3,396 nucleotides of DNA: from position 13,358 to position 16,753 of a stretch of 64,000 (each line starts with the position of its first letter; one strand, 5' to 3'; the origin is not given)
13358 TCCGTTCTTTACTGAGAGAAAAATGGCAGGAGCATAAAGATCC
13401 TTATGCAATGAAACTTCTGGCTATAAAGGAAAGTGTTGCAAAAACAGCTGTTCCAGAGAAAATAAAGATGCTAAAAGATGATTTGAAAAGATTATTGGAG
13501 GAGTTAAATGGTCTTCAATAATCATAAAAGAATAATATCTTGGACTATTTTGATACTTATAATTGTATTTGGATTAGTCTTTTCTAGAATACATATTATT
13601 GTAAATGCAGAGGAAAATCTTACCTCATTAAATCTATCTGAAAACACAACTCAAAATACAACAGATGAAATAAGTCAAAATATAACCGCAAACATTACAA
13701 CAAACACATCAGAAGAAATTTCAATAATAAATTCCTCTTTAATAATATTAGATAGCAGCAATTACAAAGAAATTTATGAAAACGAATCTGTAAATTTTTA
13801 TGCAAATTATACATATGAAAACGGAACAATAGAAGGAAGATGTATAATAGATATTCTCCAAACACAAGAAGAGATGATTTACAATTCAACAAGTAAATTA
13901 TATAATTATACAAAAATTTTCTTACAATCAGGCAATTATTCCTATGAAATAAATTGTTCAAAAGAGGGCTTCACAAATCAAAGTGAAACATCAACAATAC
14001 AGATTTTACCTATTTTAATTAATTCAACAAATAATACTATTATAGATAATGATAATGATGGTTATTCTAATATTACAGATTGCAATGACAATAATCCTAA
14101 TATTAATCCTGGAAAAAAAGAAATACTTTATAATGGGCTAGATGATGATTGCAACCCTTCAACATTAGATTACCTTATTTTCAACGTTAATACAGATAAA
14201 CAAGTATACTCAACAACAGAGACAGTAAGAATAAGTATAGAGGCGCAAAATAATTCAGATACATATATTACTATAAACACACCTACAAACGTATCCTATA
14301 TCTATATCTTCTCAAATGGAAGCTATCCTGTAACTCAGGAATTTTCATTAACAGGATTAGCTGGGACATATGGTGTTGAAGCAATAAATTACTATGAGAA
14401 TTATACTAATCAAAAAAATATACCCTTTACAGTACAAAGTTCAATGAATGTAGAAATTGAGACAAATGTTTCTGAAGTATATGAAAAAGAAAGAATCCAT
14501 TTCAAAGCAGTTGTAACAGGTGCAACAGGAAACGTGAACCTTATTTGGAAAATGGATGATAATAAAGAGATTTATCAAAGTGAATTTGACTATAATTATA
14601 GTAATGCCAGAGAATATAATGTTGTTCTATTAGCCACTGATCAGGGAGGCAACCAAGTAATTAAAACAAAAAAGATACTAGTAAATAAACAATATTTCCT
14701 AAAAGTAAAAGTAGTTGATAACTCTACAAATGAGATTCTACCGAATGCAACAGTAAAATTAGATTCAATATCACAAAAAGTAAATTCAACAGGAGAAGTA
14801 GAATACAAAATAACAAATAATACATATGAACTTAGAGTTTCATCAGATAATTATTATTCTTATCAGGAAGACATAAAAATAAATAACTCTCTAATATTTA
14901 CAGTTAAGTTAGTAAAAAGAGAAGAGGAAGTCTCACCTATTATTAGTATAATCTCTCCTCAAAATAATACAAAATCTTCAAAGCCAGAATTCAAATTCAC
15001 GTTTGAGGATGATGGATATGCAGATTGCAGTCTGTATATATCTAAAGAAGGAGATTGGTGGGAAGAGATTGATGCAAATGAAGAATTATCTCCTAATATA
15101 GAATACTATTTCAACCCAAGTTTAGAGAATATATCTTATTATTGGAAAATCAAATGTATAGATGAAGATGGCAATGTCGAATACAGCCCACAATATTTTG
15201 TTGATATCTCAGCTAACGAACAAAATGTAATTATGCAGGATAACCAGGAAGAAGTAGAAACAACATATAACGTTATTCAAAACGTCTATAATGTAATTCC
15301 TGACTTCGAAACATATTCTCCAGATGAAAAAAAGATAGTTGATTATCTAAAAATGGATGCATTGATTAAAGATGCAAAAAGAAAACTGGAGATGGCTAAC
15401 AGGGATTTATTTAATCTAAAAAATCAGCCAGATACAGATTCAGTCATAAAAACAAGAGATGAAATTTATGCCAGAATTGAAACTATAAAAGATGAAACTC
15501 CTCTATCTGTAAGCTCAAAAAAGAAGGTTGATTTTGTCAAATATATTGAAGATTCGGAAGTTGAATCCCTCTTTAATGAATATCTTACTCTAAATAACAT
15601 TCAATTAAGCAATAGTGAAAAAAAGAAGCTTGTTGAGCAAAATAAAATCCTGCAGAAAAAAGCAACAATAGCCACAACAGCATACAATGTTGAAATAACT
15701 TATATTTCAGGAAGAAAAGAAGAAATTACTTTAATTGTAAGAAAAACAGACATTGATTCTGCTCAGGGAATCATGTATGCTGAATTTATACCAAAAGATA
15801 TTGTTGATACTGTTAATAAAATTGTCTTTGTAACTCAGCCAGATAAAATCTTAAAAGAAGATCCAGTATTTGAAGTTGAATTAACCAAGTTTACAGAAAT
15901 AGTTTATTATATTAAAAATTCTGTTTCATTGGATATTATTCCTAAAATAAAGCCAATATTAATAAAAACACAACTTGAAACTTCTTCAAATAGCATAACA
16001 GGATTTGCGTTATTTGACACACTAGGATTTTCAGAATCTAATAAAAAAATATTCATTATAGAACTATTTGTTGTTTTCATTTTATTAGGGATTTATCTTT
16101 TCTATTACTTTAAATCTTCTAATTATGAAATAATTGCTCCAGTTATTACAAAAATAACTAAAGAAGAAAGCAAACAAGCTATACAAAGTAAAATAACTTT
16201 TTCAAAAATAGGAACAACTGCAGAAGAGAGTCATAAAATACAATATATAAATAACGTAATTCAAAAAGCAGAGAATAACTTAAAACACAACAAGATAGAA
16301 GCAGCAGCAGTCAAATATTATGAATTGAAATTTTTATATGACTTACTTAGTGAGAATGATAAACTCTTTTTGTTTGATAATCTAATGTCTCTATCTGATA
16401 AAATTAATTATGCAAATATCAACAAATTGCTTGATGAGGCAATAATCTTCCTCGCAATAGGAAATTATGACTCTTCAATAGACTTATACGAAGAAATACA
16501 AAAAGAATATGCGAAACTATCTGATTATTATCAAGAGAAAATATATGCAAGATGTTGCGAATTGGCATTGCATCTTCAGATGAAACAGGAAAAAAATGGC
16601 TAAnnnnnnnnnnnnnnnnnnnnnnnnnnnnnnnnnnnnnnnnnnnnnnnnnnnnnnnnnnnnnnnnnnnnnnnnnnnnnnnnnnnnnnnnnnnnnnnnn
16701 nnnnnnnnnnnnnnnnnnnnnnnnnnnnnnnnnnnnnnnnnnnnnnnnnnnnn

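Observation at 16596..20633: HerA/FtsK-superfamily ATPase fused to a large extracellular domain between two transmembrane helices, ending in TPR repeats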

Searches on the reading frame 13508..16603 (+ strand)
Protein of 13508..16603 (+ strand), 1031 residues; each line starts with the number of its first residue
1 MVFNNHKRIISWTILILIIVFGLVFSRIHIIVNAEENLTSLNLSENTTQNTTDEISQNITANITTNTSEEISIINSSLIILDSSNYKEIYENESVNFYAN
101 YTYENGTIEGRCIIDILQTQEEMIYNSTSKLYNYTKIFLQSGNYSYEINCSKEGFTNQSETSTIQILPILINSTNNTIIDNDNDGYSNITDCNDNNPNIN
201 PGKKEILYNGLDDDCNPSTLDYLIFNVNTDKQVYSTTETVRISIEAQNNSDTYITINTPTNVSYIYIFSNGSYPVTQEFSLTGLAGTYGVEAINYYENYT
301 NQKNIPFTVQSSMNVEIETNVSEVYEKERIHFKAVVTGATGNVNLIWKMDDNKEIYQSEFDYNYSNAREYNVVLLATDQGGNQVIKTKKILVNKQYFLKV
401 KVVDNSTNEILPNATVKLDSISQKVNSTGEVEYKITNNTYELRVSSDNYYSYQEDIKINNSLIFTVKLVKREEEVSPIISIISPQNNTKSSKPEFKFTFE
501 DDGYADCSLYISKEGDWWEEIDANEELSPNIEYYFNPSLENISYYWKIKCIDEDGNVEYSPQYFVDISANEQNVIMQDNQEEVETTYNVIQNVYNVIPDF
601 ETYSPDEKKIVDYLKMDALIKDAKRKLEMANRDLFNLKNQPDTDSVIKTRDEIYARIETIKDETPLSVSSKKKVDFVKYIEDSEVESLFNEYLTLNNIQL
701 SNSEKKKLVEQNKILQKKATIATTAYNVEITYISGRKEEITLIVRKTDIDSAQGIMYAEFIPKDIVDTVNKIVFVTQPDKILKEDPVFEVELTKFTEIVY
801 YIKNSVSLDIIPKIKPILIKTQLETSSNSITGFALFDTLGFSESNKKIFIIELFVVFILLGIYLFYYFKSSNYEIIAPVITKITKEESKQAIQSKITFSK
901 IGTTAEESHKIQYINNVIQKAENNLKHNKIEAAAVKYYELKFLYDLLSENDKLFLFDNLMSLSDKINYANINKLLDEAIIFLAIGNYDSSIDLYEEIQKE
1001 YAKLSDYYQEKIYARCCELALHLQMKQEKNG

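Call 5: search_protein_families(library=pfam, proteins=[window:13508-16603:+], max_evalue=0.01)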
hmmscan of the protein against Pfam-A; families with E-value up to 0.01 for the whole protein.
window:13508-16603:+ (1031 aa): 6 families
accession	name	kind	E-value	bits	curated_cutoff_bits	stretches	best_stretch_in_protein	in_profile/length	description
PF11617.13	Cu-binding_MopE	-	5.3e-08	33.4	27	1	191-218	1-27/30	Putative metal-binding motif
PF13715.12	CarbopepD_reg_2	-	8.9e-05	22.9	32.2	1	401-473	4-79/88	CarboxypepD_reg-like domain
PF18911.6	PKD_4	-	0.00015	22.2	27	1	320-384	10-76/85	PKD domain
PF13620.12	CarboxypepD_reg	-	0.00023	21.9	32.3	1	399-459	3-70/82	Carboxypeptidase regulatory-like domain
PF25788.1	Ig_Rha78A_N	-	0.0024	18.6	27.4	0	491-561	18-95/105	Rha78A-like, N-terminal immunoglobulin domain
PF00801.26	PKD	-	0.0044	17.4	23.5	0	329-382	16-71/80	PKD domain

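Call 6: search_protein_families(library=ncbifam, proteins=[window:13508-16603:+], max_evalue=0.01)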
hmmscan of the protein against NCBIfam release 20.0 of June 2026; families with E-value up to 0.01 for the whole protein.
window:13508-16603:+ (1031 aa): 0 families

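Call 30: search_protein_families(library=padloc, proteins=[window:13508-16603:+], max_evalue=0.01)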
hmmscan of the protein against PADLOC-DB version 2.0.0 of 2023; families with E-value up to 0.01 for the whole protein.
window:13508-16603:+ (1031 aa): 0 families

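Call 85: search_protein_families(library=phrogs, proteins=[window:13508-16603:+], max_evalue=0.001)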
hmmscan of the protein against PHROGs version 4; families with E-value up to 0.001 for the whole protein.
window:13508-16603:+ (1031 aa): 0 families

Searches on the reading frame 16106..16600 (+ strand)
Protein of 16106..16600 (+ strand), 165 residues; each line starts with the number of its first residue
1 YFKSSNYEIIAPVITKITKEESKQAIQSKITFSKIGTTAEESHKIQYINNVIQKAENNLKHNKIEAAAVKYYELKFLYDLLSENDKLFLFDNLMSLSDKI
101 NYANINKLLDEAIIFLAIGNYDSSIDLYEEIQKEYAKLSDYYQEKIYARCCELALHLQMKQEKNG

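Call 84: search_solved_structures(query=window:16106-16600:+, max_evalue=1)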
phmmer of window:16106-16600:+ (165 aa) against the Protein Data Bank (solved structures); distinct sequences matched with E-value up to 1: 1.
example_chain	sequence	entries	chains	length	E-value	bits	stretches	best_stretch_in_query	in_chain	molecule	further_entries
1o5h_A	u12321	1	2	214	0.4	14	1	40-143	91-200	Formiminotetrahydrofolate cyclodeaminase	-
